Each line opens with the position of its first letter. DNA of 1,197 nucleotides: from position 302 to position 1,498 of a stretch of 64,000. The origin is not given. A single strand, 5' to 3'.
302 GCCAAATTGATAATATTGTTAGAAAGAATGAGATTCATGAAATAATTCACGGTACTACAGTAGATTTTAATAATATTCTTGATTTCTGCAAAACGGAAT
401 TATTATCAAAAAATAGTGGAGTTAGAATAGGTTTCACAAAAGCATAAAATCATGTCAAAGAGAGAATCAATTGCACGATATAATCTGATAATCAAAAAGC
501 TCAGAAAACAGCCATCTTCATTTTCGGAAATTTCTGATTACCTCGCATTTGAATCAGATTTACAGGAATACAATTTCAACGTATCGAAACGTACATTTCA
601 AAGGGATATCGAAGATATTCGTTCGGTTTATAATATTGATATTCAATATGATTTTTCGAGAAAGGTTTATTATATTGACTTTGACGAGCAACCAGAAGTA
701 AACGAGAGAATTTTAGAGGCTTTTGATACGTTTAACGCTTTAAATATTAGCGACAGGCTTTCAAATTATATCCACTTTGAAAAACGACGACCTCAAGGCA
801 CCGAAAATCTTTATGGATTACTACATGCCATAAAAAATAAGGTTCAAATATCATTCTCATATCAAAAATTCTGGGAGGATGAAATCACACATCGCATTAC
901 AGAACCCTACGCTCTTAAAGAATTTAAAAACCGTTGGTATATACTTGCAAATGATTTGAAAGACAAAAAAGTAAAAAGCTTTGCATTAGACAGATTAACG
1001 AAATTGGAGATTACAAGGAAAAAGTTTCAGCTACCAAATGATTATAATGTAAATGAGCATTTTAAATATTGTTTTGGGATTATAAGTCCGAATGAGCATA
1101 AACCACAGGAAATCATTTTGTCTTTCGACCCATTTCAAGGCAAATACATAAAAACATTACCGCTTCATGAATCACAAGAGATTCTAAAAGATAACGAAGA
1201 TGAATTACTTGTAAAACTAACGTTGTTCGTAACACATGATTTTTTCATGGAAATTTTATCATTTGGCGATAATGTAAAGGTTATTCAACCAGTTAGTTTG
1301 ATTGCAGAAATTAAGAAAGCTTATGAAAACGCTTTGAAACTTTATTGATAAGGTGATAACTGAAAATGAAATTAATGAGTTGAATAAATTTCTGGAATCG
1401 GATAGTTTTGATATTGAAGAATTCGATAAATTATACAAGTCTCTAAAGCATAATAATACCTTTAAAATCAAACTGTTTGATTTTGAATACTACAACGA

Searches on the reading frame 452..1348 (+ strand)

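Call 15: search_protein_families(library=pfam, proteins=[window:452-1348:+], max_evalue=0.001)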
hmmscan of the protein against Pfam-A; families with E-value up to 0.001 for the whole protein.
window:452-1348:+ (298 aa): 2 families
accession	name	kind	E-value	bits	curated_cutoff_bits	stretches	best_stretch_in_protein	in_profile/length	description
PF13280.12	WYL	-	7.5e-14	51.9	21.8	1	119-186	2-69/70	WYL domain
PF25583.1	WCX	-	9e-10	39.2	23.9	1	218-294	2-75/76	WCX domain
